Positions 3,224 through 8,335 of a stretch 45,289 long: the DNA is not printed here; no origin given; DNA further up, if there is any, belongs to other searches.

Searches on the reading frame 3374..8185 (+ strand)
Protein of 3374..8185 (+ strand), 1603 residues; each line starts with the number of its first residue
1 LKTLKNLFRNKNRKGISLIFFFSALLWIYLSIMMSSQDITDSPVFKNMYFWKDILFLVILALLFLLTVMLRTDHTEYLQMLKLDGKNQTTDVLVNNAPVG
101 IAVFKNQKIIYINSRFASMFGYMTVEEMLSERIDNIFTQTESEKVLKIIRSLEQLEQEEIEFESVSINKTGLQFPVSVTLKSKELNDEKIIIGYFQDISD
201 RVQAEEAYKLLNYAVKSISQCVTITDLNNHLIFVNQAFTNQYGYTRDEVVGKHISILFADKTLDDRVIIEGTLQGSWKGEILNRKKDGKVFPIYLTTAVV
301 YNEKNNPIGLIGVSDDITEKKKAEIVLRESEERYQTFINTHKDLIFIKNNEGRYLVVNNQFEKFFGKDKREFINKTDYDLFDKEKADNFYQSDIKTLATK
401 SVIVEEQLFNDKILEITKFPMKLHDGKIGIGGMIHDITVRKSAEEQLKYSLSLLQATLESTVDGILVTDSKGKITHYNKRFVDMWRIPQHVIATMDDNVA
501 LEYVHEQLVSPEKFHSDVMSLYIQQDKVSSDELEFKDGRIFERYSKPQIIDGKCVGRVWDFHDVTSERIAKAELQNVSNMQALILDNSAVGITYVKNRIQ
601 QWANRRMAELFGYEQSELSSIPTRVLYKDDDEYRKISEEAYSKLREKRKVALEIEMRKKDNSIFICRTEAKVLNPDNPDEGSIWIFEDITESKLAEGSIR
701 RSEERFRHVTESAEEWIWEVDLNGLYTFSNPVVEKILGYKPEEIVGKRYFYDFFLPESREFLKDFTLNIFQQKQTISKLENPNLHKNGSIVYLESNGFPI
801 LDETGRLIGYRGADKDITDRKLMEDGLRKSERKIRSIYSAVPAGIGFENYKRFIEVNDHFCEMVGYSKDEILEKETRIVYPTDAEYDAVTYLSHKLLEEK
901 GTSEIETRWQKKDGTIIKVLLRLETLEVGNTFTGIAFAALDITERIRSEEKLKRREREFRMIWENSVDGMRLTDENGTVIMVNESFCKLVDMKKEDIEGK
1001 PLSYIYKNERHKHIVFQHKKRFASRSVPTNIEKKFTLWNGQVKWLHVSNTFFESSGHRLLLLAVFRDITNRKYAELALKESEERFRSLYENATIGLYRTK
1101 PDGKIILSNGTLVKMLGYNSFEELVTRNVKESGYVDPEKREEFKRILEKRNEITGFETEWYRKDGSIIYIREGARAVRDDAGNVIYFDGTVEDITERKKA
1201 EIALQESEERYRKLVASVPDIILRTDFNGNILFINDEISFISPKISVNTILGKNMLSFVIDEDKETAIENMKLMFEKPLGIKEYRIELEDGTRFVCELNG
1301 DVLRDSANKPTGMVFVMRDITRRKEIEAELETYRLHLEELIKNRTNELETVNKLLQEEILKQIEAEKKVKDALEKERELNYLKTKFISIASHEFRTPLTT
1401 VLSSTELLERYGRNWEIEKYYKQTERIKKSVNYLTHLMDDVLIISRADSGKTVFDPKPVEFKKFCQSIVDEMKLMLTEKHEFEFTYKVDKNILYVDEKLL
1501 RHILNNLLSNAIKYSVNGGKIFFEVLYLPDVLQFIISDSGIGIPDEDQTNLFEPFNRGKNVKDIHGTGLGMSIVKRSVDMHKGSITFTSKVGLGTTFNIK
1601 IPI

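Call 104: search_protein_families(library=pfam, proteins=[window:3374-8185:+], max_evalue=0.000001)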
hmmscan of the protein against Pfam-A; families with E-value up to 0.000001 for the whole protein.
window:3374-8185:+ (1603 aa): 8 families
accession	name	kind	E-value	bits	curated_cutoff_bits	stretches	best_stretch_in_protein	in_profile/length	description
PF13426.13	PAS_9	-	3.4e-98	323.2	27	8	220-319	2-103/103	PAS domain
PF00989.32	PAS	-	1.1e-87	290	22.6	4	704-811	1-107/113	PAS fold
PF08448.16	PAS_4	-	5e-62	207.4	23.1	2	343-441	6-109/110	PAS fold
PF08447.18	PAS_3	-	5.5e-56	187.3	25.6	2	728-812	3-87/89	PAS fold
PF13188.13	PAS_8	-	5e-54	179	21.8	0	93-141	6-55/65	PAS domain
PF02518.31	HATPase_c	-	1e-26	94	26.4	1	1496-1602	2-108/111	Histidine kinase-, DNA gyrase B-, and HSP90-like ATPase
PF12860.13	PAS_7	-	1.4e-23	83.7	27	0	459-570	2-113/115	PAS fold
PF00512.31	HisKA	-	7.3e-13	48.8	26.9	1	1383-1450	2-66/66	His Kinase A (phospho-acceptor) domain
